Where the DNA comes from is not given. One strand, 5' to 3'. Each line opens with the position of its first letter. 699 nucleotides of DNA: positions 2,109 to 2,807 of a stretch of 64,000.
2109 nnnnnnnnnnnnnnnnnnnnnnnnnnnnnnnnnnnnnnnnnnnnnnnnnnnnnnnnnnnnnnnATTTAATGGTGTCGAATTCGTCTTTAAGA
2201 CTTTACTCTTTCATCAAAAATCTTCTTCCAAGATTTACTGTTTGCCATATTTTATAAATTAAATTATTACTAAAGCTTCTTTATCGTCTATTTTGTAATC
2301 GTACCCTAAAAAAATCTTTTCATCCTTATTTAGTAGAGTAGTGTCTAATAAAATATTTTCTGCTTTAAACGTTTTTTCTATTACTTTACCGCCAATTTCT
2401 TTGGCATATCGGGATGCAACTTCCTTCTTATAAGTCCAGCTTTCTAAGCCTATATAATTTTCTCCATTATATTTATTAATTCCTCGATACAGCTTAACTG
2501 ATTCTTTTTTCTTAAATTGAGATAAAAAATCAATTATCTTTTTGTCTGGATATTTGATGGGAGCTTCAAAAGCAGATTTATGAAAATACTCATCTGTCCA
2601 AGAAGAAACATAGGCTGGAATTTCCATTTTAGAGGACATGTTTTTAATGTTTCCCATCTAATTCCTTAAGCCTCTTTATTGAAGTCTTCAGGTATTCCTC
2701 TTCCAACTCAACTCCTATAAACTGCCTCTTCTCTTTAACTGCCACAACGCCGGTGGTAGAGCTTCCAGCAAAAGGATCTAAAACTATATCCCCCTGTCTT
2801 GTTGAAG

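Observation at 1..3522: Methyltransferase-led four-gene operon with two unknown ORFs and a PD-(D/E)xK protein, next to a Cas4/RecB-like nuclease: candidate atypical R-M or novel defense locus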

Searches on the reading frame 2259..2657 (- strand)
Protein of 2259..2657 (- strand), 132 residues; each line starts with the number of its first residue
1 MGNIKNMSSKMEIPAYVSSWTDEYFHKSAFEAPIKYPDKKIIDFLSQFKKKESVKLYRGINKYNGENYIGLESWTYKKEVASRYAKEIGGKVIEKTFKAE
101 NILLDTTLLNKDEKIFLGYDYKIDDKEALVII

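Call 5: search_protein_families(library=pfam, proteins=[window:2259-2657:-], max_evalue=1)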
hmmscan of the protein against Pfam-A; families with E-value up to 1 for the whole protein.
window:2259-2657:- (132 aa): 1 family
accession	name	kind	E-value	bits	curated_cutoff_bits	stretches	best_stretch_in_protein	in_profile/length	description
PF10622.14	Ehbp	-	0.096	13.2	27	1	2-52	26-72/77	Energy-converting hydrogenase B subunit P (EhbP)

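Call 6: search_protein_families(library=padloc, proteins=[window:2259-2657:-], max_evalue=1)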
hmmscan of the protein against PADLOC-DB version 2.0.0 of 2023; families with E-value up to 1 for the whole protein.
window:2259-2657:- (132 aa): 1 family
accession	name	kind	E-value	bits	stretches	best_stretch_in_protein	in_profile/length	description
PDLC04218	HEC-02B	-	0.0078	14.2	1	23-115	73-166/175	-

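Call 7: search_protein_families(library=ncbifam, proteins=[window:2259-2657:-], max_evalue=1)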
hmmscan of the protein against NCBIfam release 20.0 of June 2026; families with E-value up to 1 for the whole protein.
window:2259-2657:- (132 aa): 0 families

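Call 8: search_protein_families(library=phrogs, proteins=[window:2259-2657:-], max_evalue=1)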
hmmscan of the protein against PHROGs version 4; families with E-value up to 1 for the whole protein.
window:2259-2657:- (132 aa): 4 families
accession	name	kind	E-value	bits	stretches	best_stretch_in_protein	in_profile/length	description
phrog_4776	-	unknown function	0.019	15.7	1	51-115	156-223/237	-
phrog_25265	-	unknown function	0.065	14.2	1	53-103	85-133/151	-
phrog_37404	-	unknown function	0.18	12.8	1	39-66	26-53/58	-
phrog_5039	-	unknown function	0.19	12.9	1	67-115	48-96/124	-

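Call 12: search_solved_structures(query=window:2259-2657:-, max_evalue=10)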
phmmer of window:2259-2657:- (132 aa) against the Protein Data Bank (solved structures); distinct sequences matched with E-value up to 10: 0.

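Call 21: find_homologous_proteins(query=window:2259-2657:-, max_evalue=0.01)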
Query window:2259-2657:- (132 aa): 61 proteins with E <= 0.01 among 73 candidates.
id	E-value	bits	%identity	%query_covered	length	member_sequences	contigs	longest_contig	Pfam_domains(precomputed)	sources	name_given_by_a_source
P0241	5.0e-80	283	100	100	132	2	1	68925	-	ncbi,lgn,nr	ncbi:MAG: hypothetical protein Q8N80_03260 [Candidatus Omnitrophota bacterium]|nr:hypothetical prote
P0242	3.0e-54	200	71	95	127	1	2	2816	-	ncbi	-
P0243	1.8e-53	198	75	98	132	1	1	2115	-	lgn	-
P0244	4.9e-53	196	70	95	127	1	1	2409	-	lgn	-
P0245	6.7e-52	193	71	98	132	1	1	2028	-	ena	-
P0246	2.5e-51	191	64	96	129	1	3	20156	-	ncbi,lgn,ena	ncbi:MAG: hypothetical protein AAB484_01100 [Patescibacteria group bacterium]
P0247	4.6e-51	190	69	92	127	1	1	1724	-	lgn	-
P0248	4.6e-51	190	69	92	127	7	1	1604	-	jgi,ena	-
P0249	1.7e-50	188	65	98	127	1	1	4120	-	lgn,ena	-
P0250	3.1e-50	187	68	98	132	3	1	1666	-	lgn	-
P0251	8.6e-50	186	66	98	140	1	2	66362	-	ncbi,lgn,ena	-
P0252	1.5e-49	185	67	91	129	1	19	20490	-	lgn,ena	-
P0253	2.3e-49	184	65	95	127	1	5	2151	-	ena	-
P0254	2.6e-49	184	67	91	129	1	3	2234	-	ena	-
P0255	3.0e-49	184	67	95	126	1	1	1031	-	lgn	-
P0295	4.1e-39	151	58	94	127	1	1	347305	-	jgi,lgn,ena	-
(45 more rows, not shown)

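Call 23: find_encoding_contigs(protein=P0241, flank=10000, max_places=3)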
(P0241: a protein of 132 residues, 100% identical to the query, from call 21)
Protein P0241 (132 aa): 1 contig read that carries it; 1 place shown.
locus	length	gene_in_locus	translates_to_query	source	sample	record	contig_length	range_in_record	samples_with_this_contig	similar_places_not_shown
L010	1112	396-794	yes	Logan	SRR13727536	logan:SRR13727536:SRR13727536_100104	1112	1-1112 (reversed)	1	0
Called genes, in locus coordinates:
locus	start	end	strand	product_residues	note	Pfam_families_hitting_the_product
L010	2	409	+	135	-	?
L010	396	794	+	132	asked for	-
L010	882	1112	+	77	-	?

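Call 24: find_encoding_contigs(protein=P0295, flank=6000, max_places=2)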
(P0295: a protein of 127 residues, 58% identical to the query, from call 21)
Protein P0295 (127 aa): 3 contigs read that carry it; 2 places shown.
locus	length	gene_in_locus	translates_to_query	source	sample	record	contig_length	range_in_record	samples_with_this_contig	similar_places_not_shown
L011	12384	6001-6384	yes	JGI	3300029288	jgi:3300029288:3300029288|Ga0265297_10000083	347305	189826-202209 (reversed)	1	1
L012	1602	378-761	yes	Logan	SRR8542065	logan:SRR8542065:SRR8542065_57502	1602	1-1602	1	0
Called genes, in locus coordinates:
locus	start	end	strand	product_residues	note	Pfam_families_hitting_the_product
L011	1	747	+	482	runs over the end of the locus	PF01943:Polysacc_synt, PF13440:Polysacc_synt_3, PF03023:MurJ, PF01554:MatE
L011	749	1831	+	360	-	PF13439:Glyco_transf_4 (weak), PF00534:Glycos_transf_1, PF13692:Glyco_trans_1_4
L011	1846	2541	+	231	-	PF00535:Glycos_transf_2, PF10111:Glyco_tranf_2_2, PF13506:Glyco_transf_21, PF13641:Glyco_tranf_2_3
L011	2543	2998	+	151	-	PF02643:DUF192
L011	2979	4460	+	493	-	PF04932:Wzy_C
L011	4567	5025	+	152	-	PF03449:GreA_GreB_N, PF01272:GreA_GreB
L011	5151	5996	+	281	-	PF01555:N6_N4_Mtase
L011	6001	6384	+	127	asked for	-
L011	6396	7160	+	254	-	PF22515:DUF6996, PF22518:DUF6997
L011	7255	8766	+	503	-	PF01336:tRNA_anti-codon, PF00152:tRNA-synt_2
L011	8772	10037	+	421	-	PF02403:Seryl_tRNA_N, PF00587:tRNA-synt_2b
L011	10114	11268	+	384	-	PF00155:Aminotran_1_2, PF00266:Aminotran_5 (weak), PF01041:DegT_DnrJ_EryC1, PF01053:Cys_Met_Meta_PP (weak)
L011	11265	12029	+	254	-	PF08245:Mur_ligase_M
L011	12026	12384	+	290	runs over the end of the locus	-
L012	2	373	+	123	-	?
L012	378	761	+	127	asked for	-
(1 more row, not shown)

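Call 25: find_encoding_contigs(protein=P0251, flank=6000, max_places=2)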
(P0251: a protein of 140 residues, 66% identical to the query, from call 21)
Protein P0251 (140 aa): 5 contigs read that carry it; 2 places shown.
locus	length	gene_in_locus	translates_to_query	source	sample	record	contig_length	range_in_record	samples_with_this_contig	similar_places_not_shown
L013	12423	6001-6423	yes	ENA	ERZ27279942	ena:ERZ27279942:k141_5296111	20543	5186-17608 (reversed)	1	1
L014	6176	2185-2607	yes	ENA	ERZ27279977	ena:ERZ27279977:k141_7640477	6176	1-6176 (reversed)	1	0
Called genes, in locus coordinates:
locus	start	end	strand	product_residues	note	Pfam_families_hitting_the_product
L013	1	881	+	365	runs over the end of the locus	PF02275:CBAH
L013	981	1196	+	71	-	PF13275:S4_2, PF01479:S4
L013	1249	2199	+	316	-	PF01641:SelR, PF01625:PMSR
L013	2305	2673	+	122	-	PF05973:Gp49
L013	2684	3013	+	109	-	PF13744:HTH_37, PF13560:HTH_31, PF12844:HTH_19 (weak), PF13443:HTH_26, PF01381:HTH_3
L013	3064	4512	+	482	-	PF13091:PLDc_2, PF00614:PLDc (weak)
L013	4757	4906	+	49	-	PF10543:ORF6N (weak)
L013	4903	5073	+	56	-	-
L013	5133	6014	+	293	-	PF01555:N6_N4_Mtase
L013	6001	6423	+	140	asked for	-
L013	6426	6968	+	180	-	-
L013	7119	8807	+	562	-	PF10592:AIPR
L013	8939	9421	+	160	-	-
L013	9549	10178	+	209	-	PF04383:KilA-N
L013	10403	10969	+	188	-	PF01726:LexA_DNA_bind, PF00717:Peptidase_S24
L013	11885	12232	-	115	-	PF02001:DUF134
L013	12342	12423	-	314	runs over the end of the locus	PF01073:3Beta_HSD, PF01370:Epimerase, PF02719:Polysacc_synt_2, PF04321:RmlD_sub_bind (weak), PF05368:NmrA, PF07993:NAD_binding_4, PF13460:NAD_binding_10, PF16363:GDP_Man_Dehyd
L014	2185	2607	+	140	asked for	-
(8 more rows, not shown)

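Call 28: search_protein_families(library=pfam, proteins=[L011:6396-7160:+, L013:6426-6968:+, L011:5151-5996:+], max_evalue=0.1)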
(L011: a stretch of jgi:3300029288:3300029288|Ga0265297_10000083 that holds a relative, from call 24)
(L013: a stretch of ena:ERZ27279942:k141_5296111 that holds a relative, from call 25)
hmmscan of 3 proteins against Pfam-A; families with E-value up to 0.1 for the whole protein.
L011:6396-7160:+ (254 aa): 2 families
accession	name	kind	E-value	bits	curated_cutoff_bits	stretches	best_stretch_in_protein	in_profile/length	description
PF22518.2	DUF6997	-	1.9e-49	168.6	27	1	83-251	2-174/175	Domain of unknown function (DUF6997)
PF22515.2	DUF6996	-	7.9e-21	74.3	27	1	5-81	2-71/71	Domain of unknown function (DUF6996)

L013:6426-6968:+ (180 aa): 2 families
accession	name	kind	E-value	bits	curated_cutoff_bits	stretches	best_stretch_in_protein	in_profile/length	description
PF20472.4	PDDEXK_11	-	6.1e-05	23.2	23.7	1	93-113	61-81/145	PD-(D/E)XK nuclease superfamily domain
PF08378.17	NERD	-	0.029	15.3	22.1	1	87-156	41-104/111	Nuclease-related domain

L011:5151-5996:+ (281 aa): 6 families
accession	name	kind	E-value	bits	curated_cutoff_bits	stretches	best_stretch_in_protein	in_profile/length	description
PF01555.25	N6_N4_Mtase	-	1.1e-60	205.8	26.7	1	46-269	1-220/221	DNA methylase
PF03602.21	Cons_hypoth95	-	0.00082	19.5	24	0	32-58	99-126/182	Conserved hypothetical protein 95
PF13847.12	Methyltransf_31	-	0.0026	17.9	27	0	229-274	2-50/145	Methyltransferase domain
PF01170.24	UPF0020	-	0.043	14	22.3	0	225-252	23-50/197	RMKL-like, methyltransferase domain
PF02086.21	MethyltransfD12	-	0.049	13.8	22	0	44-60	174-190/253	D12 class N6 adenine-specific DNA methyltransferase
PF08241.18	Methyltransf_11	-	0.057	14.5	21.2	0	92-108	78-94/95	Methyltransferase domain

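Call 38: predict_structure(alignment_id=A5)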
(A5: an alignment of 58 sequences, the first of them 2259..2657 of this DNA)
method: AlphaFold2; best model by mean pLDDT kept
length: 132 residues; sequences in the alignment: 58
mean_pLDDT: 83.3   pTM: 0.76
mean pLDDT of the five models: 83.3, 81.0, 80.5, 80.4, 79.8
residues with pLDDT >= 90: 67; 70-90: 42; 50-70: 15; < 50: 8
segments of 3 or more residues with pLDDT < 50: 1-8
pLDDT, mean of each block of 10 residues (from residue 1): 45 88 76 79 93 94 72 92 81 94 94 88 87 88
secondary structure, 60 per line:
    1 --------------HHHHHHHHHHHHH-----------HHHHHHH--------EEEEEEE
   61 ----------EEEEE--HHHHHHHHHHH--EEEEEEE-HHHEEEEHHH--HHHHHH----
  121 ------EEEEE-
elements in order: H15-27 H39-45 E54-60 E71-75 H78-88 E91-97 E102-105 H111-116 E127-131

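Call 44: fold_search(model_id=the predicted structure, library=pdb)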
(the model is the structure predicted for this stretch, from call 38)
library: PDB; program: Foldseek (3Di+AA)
matches with E <= 10: 59; with E <= 0.001: 0
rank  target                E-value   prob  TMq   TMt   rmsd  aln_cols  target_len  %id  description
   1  6gnk_C                4.5e-02  0.85  0.43  0.30   6.1       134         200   11  Exoenzyme S from Pseudomonas aeruginosa in complex with human 14-3-3 protein beta, trimeric crystal form bound to Carb (released 2018-09-26)
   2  4xzj                  8.6e-02  0.60  0.43  0.28   7.3       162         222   15  Crystal structure of ADP-ribosyltransferase Vis in complex with NAD (released 2015-09-23)
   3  2c8d_B                6.9e-01  0.25  0.47  0.33   9.0       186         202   12  Structure of the ARTT motif Q212A mutant C3bot1 Exoenzyme (Free state, crystal form I) (released 2007-02-27)
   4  2a78_B                6.9e-01  0.21  0.43  0.30   7.4       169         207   16  Crystal structure of the C3bot-RalA complex reveals a novel type of action of a bacterial exoenzyme (released 2005-10-11)
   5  1qs1_A                9.6e-01  0.25  0.49  0.19   7.1       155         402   11  CRYSTAL STRUCTURE OF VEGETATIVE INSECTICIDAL PROTEIN2 (VIP2) (released 1999-12-29)
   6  2c8f_F                1.2e+00  0.18  0.46  0.33   7.2       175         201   10  Structure of the ARTT motif E214N mutant C3bot1 Exoenzyme (NAD-bound state, crystal form III) (released 2007-02-27)
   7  2c89_D                1.2e+00  0.16  0.44  0.32   7.8       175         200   11  Structure of the wild-type C3bot1 Exoenzyme (Free state, crystal form I) (released 2007-02-27)
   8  2c8g_D                1.2e+00  0.15  0.43  0.30   8.0       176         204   12  Structure of the PN loop Q182A mutant C3bot1 Exoenzyme (Free state, crystal form I) (released 2007-02-27)
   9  2c8g_B                1.2e+00  0.15  0.44  0.31   7.8       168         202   14  Structure of the PN loop Q182A mutant C3bot1 Exoenzyme (Free state, crystal form I) (released 2007-02-27)
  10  2c8c_C                1.5e+00  0.11  0.30  0.21   7.7       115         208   11  Structure of the ARTT motif Q212A mutant C3bot1 Exoenzyme (NAD-bound state, crystal form I) (released 2007-02-27)
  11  4gf1_A                1.6e+00  0.16  0.48  0.17   8.8       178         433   15  Crystal Structure of Certhrax (released 2012-09-26)
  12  1gze_B                1.6e+00  0.14  0.45  0.32   7.1       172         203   14  Structure of the Clostridium botulinum C3 exoenzyme (L177C mutant) (released 2002-08-29)
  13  2c89_B                1.7e+00  0.16  0.48  0.34   7.3       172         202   14  Structure of the wild-type C3bot1 Exoenzyme (Free state, crystal form I) (released 2007-02-27)
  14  1gzf_D                1.8e+00  0.15  0.47  0.33   6.3       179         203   10  Structure of the Clostridium botulinum C3 exoenzyme (wild-type) in complex with NAD (released 2002-08-29)
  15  2c8h_B                1.8e+00  0.15  0.47  0.33   7.4       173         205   14  Structure of the PN loop Q182A mutant C3bot1 Exoenzyme (NAD-bound state, crystal form I) (released 2007-02-27)
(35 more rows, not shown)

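Call 56: find_related_loci(query=A5, collection=viral_contigs, flank=6000)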
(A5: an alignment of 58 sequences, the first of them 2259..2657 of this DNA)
Query A5 (132 aa) in viral_contigs; peptide patterns used: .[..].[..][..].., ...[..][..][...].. (x = any residue, [..] = any of these).
32 stretches matched a pattern, but none encodes a relative of the query by tblastn (E <= 1e-3).

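Call 57: find_related_loci(query=A5, collection=metagenome_contigs, flank=5000)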
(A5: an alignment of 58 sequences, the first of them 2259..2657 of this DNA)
Query A5 (132 aa) in metagenome_contigs; peptide patterns used: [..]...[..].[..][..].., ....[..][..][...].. (x = any residue, [..] = any of these).
130 stretches matched a pattern; 64 encode a relative of the query (tblastn E <= 1e-3); 64 distinct loci.
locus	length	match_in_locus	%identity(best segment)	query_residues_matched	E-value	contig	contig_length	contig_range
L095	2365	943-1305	71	12-132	2e-56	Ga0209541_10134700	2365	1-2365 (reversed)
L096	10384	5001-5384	63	3-130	3e-56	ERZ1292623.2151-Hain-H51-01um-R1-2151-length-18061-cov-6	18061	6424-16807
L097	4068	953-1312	67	13-132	4e-54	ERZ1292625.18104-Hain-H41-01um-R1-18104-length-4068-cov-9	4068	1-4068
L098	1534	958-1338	65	7-132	6e-55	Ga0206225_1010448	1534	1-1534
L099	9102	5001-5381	67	3-131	7e-53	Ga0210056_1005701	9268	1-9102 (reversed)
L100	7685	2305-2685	67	3-131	7e-53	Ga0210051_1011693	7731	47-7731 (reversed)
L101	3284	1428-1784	69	12-132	2e-52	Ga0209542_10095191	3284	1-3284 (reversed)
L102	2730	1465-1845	65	3-131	3e-52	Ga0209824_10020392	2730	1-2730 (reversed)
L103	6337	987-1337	68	13-131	1e-50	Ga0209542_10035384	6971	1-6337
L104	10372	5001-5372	60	9-132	1e-50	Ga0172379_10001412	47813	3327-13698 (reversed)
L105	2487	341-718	62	5-131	1e-49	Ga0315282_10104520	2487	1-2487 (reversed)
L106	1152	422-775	65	12-131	3e-51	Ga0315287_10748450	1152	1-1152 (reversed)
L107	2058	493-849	66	11-131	2e-49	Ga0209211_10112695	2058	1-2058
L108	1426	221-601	61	3-131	3e-50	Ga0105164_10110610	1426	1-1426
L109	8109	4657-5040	59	1-129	2e-48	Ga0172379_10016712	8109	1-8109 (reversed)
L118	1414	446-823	57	4-130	2e-46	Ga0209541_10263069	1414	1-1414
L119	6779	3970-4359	53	5-131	6e-45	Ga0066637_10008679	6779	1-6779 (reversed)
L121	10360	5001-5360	56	11-131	3e-45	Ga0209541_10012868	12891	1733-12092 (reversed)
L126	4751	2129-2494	59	6-128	1e-44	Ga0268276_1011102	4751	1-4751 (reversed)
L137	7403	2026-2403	57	3-131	1e-43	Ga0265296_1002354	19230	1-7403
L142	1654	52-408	55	11-128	4e-43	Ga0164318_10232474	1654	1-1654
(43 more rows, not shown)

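Call 60: search_protein_families(library=pfam, proteins=[L096:5372-6007:+, L118:835-1413:+, L126:2526-3086:+, L142:420-1349:+, L137:2588-5299:+, L121:5450-6739:+, L095:1301-2074:+, L119:4369-5115:+], max_evalue=0.01)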
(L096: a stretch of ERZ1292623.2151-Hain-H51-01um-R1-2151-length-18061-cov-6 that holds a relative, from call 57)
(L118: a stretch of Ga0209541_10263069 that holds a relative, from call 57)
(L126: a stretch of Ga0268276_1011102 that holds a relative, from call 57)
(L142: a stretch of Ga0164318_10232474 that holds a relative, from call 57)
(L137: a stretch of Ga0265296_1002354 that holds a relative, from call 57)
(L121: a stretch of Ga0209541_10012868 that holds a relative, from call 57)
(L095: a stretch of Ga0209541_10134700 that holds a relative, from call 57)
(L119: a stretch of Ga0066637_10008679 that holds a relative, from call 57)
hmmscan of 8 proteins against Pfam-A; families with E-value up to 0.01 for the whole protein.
L096:5372-6007:+ (212 aa): 1 family
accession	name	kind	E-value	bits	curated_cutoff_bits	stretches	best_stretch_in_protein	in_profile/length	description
PF02976.21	MutH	-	5.3e-09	36.3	23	1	70-148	16-96/103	DNA mismatch repair enzyme MutH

L118:835-1413:+ (193 aa): 1 family
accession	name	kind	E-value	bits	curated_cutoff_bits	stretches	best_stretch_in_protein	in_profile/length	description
PF06500.17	FrsA-like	-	0.0053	16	22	1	14-62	52-99/414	Esterase FrsA-like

L126:2526-3086:+ (187 aa): 0 families

L142:420-1349:+ (310 aa): 1 family
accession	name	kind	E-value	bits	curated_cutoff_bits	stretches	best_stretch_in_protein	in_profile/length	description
PF04556.18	DpnII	-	1e-91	307.5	23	1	24-306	2-277/278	DpnII restriction endonuclease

L137:2588-5299:+ (904 aa): 7 families
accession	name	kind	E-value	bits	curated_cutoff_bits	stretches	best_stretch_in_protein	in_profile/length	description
PF04313.20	HSDR_N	-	8.4e-12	45.8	25.1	1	70-139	123-192/198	Type I restriction enzyme R protein N terminus (HSDR_N)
PF13191.12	AAA_16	-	9.9e-06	26.6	32.6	1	279-460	11-151/167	AAA ATPase domain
PF13401.12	AAA_22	-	0.00035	21.3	27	1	291-362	5-65/130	AAA domain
PF00931.28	NB-ARC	-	0.0022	17.7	23.5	1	277-412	6-129/248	NB-ARC domain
PF13555.12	AAA_29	-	0.0023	18.1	27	0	293-319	24-50/61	P-loop containing region of AAA domain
PF00503.26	G-alpha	-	0.0046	16.6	48.8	1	293-411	23-124/333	G-protein alpha subunit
PF13173.12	AAA_14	-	0.006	17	27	0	291-371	2-77/129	AAA domain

L121:5450-6739:+ (430 aa): 5 families
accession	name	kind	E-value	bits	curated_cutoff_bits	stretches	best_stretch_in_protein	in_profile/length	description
PF22518.2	DUF6997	-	5.2e-40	137.9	27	1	86-250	4-172/175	Domain of unknown function (DUF6997)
PF23871.1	DUF7226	-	2.2e-20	73.4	27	1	285-415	1-140/142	Domain of unknown function (DUF7226)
PF22515.2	DUF6996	-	4.5e-17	62.3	27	1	18-82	4-71/71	Domain of unknown function (DUF6996)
PF09821.14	AAA_assoc_C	-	1.6e-05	25.9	27.6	1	319-411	19-112/119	C-terminal AAA-associated domain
PF20818.2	TelK_stirrup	-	0.0065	17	27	0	313-344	58-89/92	Protelomerase, stirrup domain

L095:1301-2074:+ (258 aa): 2 families
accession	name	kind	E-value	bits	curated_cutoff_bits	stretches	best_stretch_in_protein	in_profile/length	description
PF22518.2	DUF6997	-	4.9e-51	173.8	27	1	87-256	2-175/175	Domain of unknown function (DUF6997)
PF22515.2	DUF6996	-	7.8e-22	77.5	27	1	10-85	3-71/71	Domain of unknown function (DUF6996)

L119:4369-5115:+ (249 aa): 1 family
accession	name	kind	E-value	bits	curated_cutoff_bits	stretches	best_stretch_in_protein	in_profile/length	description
PF02976.21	MutH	-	2.4e-09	37.4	23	1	81-157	16-94/103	DNA mismatch repair enzyme MutH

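Call 64: search_protein_families(library=pfam, alignment_id=A5, max_evalue=5)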
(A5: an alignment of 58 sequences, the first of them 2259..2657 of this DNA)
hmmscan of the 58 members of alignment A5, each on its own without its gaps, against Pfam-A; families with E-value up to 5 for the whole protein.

A. member 1, window:2259-2657:- (132 aa): 1 family
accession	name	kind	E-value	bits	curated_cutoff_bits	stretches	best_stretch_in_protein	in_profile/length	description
PF10622.14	Ehbp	-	0.096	13.2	27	1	2-52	26-72/77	Energy-converting hydrogenase B subunit P (EhbP)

B. families by the number of members that match (of 58 scanned): 18 families
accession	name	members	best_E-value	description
PF07357.16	DRAT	7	0.0015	Dinitrogenase reductase ADP-ribosyltransferase (DRAT)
PF20850.2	EF_HD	3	0.0054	Oedema factor (EF), alpha-helical domain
PF20215.3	DUF6575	3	0.0096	Family of unknown function (DUF6575)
PF15656.11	Tox-HDC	3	0.039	Toxin with a H, D/N and C signature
PF21821.3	Dit_like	3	0.052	Dit-like phage tail protein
PF10622.14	Ehbp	3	0.056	Energy-converting hydrogenase B subunit P (EhbP)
PF21594.4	UBA_MELK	2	0.086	Maternal embryonic leucine zipper kinase, UBA domain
PF16517.10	Nore1-SARAH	2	1.3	Novel Ras effector 1 C-terminal SARAH (Sav/Rassf/Hpo) domain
PF17129.9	Peptidase_M99_C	1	0.0039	C-terminal domain of metallo-carboxypeptidase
PF17443.8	pXO2-72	1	0.023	Uncharacterized protein pXO2-72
PF21465.2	Cwp6_N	1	0.069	Putative N-acetylmuramoyl-L-alanine amidase cwp6, N-terminal domain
PF23411.1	Beta-prop_Vps41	1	0.071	Vps42 beta-propeller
PF09984.15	sCache_4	1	0.077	Single cache domain 4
PF15588.11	Imm10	1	0.083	Immunity protein 10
PF00269.25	SASP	1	0.085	Small, acid-soluble spore proteins, alpha/beta type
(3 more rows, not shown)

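Call 65: search_solved_structures(query=A5, max_evalue=10, show_alignments=3)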
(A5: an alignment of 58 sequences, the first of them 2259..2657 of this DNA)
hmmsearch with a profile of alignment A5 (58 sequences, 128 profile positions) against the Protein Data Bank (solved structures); distinct sequences matched with E-value up to 10: 1.
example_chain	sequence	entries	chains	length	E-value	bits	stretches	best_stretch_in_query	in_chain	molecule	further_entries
1cf7_B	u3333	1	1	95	0.69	13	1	54-110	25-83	PROTEIN (TRANSCRIPTION FACTOR DP-2)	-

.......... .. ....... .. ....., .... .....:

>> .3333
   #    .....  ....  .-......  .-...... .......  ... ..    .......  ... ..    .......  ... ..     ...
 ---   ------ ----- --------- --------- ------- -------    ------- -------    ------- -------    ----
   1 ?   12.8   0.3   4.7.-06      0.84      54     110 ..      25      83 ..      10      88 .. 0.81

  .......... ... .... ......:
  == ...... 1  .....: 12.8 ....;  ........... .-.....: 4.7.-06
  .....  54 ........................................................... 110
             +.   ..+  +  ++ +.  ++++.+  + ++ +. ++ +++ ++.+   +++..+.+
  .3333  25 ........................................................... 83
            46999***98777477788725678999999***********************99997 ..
